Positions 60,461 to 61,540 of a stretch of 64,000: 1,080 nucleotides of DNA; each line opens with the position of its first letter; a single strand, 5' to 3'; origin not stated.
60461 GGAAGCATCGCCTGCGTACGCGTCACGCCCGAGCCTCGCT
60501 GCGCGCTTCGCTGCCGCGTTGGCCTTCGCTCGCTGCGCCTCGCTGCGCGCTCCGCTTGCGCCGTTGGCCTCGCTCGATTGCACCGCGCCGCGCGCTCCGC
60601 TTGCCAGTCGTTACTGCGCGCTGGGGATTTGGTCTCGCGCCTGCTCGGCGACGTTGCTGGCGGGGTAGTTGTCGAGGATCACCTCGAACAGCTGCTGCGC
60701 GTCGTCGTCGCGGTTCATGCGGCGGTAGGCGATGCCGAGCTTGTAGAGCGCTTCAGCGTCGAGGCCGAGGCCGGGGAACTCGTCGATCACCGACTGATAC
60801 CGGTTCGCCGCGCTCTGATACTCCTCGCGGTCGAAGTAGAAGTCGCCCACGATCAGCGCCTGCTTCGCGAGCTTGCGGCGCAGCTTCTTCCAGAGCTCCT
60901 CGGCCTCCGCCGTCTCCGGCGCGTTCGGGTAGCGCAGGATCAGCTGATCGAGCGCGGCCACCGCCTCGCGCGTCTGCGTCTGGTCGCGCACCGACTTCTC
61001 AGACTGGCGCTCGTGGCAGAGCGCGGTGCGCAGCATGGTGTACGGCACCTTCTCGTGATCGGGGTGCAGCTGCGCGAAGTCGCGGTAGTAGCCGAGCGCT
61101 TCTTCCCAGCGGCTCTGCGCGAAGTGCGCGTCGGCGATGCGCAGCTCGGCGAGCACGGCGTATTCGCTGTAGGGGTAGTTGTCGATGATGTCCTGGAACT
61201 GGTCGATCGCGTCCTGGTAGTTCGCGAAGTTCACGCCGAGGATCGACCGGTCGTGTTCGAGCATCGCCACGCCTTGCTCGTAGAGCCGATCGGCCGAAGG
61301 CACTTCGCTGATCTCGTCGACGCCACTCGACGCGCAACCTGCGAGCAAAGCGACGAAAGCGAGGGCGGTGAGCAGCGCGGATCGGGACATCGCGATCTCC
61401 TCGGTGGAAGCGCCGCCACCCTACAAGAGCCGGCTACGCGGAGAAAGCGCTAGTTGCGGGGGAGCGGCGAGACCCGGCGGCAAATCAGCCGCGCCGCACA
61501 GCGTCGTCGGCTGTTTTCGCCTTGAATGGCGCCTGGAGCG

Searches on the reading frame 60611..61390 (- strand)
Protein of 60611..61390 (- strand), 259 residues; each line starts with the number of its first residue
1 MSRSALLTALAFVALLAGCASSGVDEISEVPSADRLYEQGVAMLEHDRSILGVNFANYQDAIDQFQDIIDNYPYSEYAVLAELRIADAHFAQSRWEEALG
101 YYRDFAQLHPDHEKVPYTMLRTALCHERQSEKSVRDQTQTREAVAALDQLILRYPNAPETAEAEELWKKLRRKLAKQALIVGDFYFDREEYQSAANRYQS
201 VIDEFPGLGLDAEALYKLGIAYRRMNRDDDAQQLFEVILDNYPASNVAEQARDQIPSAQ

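Call 54: find_encoding_contigs(protein=window:60611-61390:-, flank=10000, max_places=6)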
Protein window:60611-61390:- (259 aa): 23 contigs read that carry it; 6 places shown.
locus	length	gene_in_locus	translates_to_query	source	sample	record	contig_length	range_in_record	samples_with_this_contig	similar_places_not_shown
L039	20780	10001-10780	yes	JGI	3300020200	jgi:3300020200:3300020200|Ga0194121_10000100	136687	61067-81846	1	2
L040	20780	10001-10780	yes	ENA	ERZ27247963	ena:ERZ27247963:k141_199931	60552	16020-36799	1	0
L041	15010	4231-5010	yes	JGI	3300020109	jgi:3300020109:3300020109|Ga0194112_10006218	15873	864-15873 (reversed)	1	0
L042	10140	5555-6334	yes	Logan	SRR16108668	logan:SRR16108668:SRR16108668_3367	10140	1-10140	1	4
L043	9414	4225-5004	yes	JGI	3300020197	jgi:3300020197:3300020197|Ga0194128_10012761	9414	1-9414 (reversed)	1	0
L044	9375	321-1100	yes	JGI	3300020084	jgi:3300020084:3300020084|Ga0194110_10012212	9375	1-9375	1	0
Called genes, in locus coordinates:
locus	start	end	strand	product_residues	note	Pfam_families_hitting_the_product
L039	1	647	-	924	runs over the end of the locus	PF00772:DnaB, PF03796:DnaB_C, PF13481:AAA_25, PF14890:Intein_splicing, PF14528:LAGLIDADG_3, PF03796:DnaB_C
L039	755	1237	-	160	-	PF01281:Ribosomal_L9_N, PF03948:Ribosomal_L9_C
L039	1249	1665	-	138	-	-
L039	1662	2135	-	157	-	PF01250:Ribosomal_S6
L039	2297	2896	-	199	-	PF01174:SNO, PF03575:Peptidase_S51 (weak), PF07685:GATase_3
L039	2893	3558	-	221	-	PF04299:FMN_bind_2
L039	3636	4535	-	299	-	PF01680:SOR_SNZ, PF05690:ThiG (weak)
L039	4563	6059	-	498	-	PF00392:GntR, PF00155:Aminotran_1_2, PF12897:Asp_aminotransf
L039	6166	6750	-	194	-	PF01195:Pept_tRNA_hydro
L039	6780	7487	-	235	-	PF01386:Ribosomal_L25p, PF14693:Ribosomal_TL5_C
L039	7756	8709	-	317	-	PF00288:GHMP_kinases_N, PF08544:GHMP_kinases_C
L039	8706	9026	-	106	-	PF08899:DUF1844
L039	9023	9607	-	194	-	PF01066:CDP-OH_P_transf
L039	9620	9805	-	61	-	-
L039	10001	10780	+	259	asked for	PF07719:TPR_2 (faint), PF13176:TPR_7 (faint), PF13525:YfiO, PF13512:TPR_18 (weak), PF13424:TPR_12 (weak), PF13432:TPR_16 (weak), PF14559:TPR_19 (weak), PF13174:TPR_6, +1 more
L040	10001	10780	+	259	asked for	PF07719:TPR_2 (faint), PF13176:TPR_7 (faint), PF13525:YfiO, PF13512:TPR_18 (weak), PF13424:TPR_12 (weak), PF13432:TPR_16 (weak), PF14559:TPR_19 (weak), PF13174:TPR_6, +1 more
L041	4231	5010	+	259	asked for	PF07719:TPR_2 (faint), PF13176:TPR_7 (faint), PF13525:YfiO, PF13512:TPR_18 (weak), PF13424:TPR_12 (weak), PF13432:TPR_16 (weak), PF14559:TPR_19 (weak), PF13174:TPR_6, +1 more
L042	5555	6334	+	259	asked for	PF07719:TPR_2 (faint), PF13176:TPR_7 (faint), PF13525:YfiO, PF13512:TPR_18 (weak), PF13424:TPR_12 (weak), PF13432:TPR_16 (weak), PF14559:TPR_19 (weak), PF13174:TPR_6, +1 more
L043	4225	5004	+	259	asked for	PF07719:TPR_2 (faint), PF13176:TPR_7 (faint), PF13525:YfiO, PF13512:TPR_18 (weak), PF13424:TPR_12 (weak), PF13432:TPR_16 (weak), PF14559:TPR_19 (weak), PF13174:TPR_6, +1 more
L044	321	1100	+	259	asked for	PF07719:TPR_2 (faint), PF13176:TPR_7 (faint), PF13525:YfiO, PF13512:TPR_18 (weak), PF13424:TPR_12 (weak), PF13432:TPR_16 (weak), PF14559:TPR_19 (weak), PF13174:TPR_6, +1 more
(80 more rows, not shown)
